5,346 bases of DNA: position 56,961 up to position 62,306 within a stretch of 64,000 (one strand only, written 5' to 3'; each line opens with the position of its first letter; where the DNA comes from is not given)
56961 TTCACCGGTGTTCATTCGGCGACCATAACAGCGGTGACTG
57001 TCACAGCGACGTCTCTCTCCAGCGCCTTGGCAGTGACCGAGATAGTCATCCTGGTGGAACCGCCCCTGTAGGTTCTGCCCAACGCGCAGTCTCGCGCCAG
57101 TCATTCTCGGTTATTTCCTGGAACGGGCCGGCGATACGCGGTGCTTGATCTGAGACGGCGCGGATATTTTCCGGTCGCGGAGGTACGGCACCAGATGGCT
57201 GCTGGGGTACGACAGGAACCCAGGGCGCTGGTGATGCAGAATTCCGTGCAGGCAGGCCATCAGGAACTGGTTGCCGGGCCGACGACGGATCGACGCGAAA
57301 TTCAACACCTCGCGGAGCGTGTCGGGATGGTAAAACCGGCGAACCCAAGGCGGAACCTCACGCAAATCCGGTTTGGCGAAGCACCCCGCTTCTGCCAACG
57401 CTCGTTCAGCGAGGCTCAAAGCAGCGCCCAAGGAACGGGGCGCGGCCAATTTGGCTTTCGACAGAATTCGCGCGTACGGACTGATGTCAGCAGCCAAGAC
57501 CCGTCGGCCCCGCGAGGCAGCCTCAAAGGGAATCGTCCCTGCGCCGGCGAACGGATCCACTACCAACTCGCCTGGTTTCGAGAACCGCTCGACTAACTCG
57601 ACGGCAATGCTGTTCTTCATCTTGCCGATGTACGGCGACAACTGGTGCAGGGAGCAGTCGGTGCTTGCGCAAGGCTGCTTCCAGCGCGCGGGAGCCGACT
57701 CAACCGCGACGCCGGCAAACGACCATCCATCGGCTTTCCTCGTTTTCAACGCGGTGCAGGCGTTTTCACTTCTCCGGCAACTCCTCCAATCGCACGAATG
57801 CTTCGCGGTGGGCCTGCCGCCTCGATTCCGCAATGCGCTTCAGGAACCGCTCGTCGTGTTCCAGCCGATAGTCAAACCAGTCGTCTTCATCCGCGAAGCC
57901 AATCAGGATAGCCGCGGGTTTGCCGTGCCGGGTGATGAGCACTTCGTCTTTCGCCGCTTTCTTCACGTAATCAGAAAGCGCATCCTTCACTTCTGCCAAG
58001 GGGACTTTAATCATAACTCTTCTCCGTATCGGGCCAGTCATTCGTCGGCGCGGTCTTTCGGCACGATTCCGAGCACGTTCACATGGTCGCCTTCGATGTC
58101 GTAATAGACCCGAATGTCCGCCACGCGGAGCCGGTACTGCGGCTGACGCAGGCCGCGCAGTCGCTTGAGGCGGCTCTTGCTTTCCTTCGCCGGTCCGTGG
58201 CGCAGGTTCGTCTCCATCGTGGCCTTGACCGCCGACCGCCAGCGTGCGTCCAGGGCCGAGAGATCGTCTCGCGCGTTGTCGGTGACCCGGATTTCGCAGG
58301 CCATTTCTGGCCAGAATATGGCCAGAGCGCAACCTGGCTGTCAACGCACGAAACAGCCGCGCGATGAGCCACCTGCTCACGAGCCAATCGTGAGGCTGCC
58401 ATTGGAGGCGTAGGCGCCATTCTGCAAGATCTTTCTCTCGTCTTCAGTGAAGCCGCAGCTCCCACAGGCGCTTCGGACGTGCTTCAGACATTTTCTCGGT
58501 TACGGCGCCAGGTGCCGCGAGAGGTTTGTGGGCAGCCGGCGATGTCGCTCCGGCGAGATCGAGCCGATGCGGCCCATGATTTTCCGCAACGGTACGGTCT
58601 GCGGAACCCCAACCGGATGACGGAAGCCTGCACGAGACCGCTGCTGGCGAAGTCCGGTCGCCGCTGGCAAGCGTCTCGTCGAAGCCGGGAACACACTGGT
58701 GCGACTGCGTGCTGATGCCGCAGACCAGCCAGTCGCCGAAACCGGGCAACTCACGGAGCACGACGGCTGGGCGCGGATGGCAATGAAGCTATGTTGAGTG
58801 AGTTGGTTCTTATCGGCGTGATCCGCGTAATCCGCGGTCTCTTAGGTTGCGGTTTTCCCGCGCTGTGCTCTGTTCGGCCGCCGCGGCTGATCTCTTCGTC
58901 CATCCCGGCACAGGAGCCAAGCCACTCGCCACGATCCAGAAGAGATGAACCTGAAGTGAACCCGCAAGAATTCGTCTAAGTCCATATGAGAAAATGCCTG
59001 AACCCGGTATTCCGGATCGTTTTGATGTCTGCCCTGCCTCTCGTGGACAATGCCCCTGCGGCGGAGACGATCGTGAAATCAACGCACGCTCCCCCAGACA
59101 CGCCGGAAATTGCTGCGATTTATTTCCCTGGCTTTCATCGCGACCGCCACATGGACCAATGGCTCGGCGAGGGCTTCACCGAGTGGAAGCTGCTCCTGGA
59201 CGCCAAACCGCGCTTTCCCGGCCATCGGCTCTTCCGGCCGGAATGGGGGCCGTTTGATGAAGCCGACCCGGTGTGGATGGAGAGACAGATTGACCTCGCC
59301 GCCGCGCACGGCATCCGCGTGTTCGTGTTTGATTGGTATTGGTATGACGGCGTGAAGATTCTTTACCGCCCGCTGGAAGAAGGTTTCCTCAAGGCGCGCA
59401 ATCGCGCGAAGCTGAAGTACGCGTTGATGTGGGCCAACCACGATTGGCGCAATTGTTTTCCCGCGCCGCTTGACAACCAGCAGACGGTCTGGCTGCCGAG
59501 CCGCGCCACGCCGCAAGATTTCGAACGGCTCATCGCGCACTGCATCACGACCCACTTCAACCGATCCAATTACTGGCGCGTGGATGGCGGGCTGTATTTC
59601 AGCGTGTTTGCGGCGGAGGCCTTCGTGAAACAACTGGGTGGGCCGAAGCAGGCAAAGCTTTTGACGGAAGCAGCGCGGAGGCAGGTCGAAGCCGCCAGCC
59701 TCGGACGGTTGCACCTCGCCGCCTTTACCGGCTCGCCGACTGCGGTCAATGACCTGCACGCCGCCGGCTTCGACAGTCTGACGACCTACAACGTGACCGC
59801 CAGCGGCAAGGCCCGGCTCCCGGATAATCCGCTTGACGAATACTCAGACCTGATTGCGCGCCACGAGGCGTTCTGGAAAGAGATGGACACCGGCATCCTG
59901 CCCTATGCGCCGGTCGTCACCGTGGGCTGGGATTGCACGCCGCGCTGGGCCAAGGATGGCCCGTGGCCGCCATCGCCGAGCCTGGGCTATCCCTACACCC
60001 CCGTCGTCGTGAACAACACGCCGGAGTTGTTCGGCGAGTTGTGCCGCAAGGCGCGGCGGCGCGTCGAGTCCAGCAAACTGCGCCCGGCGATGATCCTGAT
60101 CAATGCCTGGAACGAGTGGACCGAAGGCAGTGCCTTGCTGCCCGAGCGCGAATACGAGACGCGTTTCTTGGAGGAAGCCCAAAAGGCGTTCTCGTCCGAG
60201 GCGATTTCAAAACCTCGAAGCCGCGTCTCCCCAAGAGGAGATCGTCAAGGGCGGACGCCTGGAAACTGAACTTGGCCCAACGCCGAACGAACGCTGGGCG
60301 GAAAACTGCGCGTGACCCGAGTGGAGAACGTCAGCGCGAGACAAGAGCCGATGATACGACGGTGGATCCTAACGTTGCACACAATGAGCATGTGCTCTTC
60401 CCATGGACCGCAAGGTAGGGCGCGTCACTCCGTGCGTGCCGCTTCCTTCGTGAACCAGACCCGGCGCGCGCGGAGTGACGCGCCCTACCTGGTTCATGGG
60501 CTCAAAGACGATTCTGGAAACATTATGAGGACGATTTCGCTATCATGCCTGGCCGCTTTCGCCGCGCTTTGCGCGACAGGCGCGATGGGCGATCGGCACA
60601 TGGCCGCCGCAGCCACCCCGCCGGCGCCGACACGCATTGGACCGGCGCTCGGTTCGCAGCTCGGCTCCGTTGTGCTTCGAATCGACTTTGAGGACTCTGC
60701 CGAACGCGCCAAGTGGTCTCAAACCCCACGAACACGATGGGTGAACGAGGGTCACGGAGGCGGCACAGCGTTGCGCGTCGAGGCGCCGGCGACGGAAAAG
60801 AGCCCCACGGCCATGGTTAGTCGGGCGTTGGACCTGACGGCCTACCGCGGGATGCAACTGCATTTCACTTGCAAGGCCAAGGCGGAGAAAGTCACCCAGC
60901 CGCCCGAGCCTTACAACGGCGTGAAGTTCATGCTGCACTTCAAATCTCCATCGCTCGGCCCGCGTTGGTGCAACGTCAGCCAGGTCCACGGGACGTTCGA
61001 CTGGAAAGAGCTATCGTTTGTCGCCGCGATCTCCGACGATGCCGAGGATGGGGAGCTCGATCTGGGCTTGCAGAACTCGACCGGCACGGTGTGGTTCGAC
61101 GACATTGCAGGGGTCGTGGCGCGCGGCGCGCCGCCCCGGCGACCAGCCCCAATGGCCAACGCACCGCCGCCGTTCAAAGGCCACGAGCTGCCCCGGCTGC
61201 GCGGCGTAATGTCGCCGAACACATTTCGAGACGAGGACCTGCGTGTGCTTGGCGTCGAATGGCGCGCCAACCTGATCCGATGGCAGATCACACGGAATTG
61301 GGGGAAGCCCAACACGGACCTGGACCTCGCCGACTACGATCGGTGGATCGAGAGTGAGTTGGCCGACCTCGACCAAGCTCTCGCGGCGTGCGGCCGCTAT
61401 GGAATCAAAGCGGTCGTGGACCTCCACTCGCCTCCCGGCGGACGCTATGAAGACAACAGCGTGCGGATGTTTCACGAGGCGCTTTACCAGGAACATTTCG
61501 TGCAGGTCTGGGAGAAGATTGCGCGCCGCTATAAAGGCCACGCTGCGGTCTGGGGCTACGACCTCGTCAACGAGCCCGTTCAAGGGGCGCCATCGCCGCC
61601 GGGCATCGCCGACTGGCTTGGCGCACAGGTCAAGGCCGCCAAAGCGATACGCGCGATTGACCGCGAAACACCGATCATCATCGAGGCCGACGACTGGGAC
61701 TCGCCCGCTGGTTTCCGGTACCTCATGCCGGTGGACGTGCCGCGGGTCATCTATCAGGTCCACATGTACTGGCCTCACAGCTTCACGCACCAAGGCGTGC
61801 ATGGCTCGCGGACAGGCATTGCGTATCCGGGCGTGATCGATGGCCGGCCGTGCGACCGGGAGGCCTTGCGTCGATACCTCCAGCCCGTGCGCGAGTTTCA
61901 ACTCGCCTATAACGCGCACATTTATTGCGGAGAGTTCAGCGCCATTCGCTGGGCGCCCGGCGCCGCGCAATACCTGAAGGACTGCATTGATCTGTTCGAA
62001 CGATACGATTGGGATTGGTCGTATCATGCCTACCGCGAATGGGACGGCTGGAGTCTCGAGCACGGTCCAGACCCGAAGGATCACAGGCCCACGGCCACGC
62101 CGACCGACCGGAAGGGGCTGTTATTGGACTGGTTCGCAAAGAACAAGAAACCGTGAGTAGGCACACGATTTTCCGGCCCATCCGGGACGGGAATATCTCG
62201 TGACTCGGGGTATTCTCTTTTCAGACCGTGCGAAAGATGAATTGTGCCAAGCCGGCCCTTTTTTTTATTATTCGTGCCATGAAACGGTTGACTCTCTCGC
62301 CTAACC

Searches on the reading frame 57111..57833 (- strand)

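Call 29: search_protein_families(library=pfam, proteins=[window:57111-57833:-], max_evalue=0.01)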
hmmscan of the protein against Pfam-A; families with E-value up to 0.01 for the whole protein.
window:57111-57833:- (240 aa): 5 families
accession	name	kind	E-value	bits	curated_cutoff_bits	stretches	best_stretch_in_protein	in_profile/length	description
PF02086.21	MethyltransfD12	-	4.5e-07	30.3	22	1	73-140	5-74/253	D12 class N6 adenine-specific DNA methyltransferase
PF01555.25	N6_N4_Mtase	-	4e-06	27.4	26.7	1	76-120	170-214/221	DNA methylase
PF01170.24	UPF0020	-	1.6e-05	25.1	22.3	1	70-114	10-55/197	RMKL-like, methyltransferase domain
PF02475.24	TRM5-TYW2_MTfase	-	0.00013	22.4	28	1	81-122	30-73/164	TRM5/TYW2 methyltransferase domain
PF03602.21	Cons_hypoth95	-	0.00027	21.1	24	1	86-121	40-76/182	Conserved hypothetical protein 95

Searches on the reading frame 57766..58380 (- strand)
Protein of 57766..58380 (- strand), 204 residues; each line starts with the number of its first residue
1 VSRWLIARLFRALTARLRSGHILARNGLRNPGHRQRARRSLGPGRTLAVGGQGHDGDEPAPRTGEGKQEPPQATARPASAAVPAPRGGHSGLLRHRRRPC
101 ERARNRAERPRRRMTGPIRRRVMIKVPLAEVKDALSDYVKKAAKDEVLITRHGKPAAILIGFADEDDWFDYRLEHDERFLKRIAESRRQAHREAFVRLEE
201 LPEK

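Call 29: search_protein_families(library=pfam, proteins=[window:57766-58380:-], max_evalue=0.01)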
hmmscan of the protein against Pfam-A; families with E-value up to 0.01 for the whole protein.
window:57766-58380:- (204 aa): 1 family
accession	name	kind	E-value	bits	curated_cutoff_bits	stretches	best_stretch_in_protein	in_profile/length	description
PF02604.26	PhdYeFM_antitox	-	3.3e-10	40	29.8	1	123-191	1-66/74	Antitoxin Phd_YefM, type II toxin-antitoxin system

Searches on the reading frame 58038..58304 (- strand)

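Call 100: search_protein_families(library=pfam, proteins=[window:58038-58304:-], max_evalue=0.1)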
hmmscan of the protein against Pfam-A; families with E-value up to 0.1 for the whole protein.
window:58038-58304:- (88 aa): 1 family
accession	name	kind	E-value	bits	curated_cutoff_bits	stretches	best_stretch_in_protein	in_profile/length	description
PF05016.21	ParE_toxin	-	7.4e-05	23.7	23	1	5-81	1-83/89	ParE toxin of type II toxin-antitoxin system, parDE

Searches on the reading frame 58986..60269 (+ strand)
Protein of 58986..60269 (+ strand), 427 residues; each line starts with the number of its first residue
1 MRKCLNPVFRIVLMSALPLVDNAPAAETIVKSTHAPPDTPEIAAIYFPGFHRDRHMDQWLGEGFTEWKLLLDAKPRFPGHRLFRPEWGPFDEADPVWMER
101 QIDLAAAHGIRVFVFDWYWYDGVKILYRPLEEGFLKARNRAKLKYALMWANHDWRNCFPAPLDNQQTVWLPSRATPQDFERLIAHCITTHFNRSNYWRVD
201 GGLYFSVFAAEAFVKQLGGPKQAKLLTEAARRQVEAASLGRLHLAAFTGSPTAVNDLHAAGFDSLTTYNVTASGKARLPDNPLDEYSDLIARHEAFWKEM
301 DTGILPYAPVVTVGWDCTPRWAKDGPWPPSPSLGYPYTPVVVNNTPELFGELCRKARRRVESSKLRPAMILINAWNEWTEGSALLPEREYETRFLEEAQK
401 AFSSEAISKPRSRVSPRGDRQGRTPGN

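Call 29: search_protein_families(library=pfam, proteins=[window:58986-60269:+], max_evalue=0.01)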
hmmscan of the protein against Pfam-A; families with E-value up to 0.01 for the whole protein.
window:58986-60269:+ (427 aa): 2 families
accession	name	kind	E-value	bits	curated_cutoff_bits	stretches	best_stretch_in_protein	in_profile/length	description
PF14307.12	Glyco_tran_WbsX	-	1.1e-48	166.9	25.1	1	43-396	2-348/350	Glycosyltransferase WbsX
PF16317.11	Glyco_hydro_99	-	0.0095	15.5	33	0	174-271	127-219/341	Glycosyl hydrolase family 99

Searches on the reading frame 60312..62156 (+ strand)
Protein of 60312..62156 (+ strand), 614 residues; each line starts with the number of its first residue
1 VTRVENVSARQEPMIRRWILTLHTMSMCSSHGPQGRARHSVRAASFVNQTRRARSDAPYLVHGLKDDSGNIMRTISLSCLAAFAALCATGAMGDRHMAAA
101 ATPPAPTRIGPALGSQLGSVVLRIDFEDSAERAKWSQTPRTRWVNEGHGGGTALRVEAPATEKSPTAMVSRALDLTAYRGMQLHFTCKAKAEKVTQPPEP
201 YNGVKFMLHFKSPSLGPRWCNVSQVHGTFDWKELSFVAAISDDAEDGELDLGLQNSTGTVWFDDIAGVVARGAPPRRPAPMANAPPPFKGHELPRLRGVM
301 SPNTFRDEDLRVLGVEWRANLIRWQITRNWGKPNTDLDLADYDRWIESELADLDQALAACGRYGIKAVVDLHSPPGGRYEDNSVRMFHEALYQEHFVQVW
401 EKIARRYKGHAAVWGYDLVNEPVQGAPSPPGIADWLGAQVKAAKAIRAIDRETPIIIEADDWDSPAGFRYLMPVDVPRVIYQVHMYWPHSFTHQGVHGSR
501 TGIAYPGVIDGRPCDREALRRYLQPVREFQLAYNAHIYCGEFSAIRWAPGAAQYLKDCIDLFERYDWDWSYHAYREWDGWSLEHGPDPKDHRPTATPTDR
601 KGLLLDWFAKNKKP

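Call 29: search_protein_families(library=pfam, proteins=[window:60312-62156:+], max_evalue=0.01)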
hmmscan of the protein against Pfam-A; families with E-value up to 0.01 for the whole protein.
window:60312-62156:+ (614 aa): 1 family
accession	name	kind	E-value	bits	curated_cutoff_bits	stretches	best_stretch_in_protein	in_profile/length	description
PF00150.24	Cellulase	-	4.8e-25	89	23.5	1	306-571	22-265/272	Cellulase (glycosyl hydrolase family 5)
